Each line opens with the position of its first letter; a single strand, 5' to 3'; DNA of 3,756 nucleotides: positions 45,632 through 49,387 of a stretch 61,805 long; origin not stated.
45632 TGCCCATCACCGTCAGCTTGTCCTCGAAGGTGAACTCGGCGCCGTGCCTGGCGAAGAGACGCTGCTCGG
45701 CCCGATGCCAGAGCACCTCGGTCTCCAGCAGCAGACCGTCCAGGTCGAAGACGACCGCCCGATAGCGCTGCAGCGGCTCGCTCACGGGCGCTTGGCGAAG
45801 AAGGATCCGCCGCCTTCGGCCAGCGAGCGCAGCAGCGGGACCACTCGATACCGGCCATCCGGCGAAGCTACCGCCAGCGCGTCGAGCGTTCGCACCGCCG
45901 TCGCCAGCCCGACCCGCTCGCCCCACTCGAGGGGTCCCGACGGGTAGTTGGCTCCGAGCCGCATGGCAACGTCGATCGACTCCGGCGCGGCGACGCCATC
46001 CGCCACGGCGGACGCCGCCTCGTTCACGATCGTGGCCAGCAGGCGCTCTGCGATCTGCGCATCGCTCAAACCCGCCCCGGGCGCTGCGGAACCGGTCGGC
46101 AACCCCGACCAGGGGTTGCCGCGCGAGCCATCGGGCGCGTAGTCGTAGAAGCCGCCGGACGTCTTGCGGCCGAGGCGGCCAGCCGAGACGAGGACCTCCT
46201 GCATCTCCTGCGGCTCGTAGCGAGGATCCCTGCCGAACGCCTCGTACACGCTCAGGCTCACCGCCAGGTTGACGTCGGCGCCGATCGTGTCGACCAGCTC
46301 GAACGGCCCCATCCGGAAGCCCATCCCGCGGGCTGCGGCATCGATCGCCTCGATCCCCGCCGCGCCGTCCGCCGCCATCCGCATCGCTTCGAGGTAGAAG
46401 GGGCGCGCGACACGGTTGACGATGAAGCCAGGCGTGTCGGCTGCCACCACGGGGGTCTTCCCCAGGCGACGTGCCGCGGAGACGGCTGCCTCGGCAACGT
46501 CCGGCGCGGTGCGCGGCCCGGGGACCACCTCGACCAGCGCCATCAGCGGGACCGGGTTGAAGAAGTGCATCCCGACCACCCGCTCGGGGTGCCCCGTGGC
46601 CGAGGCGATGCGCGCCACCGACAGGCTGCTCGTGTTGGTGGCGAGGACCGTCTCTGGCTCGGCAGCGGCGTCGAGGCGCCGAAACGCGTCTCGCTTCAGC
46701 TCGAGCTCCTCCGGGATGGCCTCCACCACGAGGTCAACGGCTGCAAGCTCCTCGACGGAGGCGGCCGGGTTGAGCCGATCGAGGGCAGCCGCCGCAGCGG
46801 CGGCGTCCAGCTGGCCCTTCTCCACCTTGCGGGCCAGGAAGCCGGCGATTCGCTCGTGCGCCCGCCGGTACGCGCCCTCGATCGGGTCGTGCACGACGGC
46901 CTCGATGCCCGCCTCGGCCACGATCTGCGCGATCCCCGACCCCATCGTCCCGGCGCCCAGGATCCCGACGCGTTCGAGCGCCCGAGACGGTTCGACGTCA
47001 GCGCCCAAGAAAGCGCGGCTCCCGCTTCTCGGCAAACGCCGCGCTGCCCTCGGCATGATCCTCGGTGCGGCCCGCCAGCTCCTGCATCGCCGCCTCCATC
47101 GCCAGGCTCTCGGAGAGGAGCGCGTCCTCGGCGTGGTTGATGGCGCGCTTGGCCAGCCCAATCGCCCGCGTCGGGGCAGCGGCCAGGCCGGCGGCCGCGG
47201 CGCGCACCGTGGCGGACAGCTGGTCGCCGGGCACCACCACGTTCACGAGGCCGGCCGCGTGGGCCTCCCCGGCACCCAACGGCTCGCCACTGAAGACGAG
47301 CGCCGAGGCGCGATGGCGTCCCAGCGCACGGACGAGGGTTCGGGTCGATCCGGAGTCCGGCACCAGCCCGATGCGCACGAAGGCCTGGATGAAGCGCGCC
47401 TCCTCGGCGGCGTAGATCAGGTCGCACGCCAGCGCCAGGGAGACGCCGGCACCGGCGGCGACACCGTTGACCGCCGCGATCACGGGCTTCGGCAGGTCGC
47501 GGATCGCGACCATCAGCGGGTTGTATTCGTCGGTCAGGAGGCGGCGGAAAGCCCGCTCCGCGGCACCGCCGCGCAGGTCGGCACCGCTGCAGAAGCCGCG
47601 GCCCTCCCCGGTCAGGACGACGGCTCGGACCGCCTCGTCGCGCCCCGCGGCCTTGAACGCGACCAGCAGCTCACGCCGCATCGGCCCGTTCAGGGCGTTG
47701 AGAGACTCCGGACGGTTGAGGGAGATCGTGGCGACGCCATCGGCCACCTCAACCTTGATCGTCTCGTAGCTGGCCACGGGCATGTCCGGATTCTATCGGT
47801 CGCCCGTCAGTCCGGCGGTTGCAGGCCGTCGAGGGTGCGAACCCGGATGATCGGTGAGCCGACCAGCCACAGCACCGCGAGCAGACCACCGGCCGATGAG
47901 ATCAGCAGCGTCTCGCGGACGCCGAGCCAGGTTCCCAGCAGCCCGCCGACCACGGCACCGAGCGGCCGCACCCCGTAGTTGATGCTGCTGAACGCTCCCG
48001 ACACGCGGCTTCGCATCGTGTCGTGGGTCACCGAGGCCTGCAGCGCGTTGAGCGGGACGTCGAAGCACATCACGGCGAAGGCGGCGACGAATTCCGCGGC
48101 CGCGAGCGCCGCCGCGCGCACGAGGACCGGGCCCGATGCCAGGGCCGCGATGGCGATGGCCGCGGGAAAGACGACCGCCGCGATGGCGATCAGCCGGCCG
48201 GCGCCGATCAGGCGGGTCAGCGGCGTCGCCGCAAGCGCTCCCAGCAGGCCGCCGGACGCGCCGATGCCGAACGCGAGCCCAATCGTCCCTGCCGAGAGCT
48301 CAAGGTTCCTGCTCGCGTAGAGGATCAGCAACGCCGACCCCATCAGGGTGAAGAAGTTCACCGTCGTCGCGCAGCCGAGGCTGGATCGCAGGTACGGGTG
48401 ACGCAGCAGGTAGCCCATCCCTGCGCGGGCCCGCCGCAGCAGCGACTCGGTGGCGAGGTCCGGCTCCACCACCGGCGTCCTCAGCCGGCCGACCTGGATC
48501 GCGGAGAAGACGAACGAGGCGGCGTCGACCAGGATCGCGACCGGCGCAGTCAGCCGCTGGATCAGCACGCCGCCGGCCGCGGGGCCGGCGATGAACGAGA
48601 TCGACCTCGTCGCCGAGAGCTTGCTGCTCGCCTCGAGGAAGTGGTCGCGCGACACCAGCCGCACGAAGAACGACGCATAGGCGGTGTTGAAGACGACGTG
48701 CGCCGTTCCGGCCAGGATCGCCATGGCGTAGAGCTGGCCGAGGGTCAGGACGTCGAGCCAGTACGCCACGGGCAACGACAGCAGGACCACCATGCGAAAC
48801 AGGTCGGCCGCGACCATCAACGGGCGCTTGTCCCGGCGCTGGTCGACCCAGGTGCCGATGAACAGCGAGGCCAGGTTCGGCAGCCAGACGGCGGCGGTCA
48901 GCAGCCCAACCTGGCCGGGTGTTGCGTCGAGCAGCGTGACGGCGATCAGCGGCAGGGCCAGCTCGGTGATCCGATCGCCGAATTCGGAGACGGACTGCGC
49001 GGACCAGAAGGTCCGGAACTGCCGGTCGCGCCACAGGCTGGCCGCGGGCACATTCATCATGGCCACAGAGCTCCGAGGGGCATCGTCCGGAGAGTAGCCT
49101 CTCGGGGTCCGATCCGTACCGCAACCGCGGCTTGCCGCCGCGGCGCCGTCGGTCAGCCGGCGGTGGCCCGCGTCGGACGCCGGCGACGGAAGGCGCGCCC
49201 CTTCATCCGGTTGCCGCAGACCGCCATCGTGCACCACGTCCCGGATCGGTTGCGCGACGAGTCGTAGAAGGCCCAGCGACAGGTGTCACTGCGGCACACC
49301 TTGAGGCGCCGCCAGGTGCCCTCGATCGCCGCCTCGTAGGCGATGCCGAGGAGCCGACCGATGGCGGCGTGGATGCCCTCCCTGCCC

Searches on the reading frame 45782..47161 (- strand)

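Call 87: search_protein_families(library=pfam, proteins=[window:45782-47161:-], max_evalue=0.0001)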
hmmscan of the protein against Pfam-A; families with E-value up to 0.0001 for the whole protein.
window:45782-47161:- (459 aa): 2 families
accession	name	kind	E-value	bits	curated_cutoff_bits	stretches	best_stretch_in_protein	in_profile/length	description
PF02737.24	3HCDH_N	-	2.7e-61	207.1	22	1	65-242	2-179/180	3-hydroxyacyl-CoA dehydrogenase, NAD binding domain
PF00725.27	3HCDH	-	5e-48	162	22.1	2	245-341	1-97/97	3-hydroxyacyl-CoA dehydrogenase, C-terminal domain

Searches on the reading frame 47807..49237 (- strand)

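Call 87: search_protein_families(library=pfam, proteins=[window:47807-49237:-], max_evalue=0.0001)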
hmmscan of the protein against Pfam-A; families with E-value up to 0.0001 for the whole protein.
window:47807-49237:- (476 aa): 2 families
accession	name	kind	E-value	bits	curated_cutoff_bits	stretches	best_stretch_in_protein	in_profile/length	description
PF05977.19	MFS_3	-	5.1e-24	85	27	1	70-459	8-391/524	Transmembrane secretion effector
PF07690.21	MFS_1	-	6.9e-21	75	33.4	2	78-289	2-214/347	Major Facilitator Superfamily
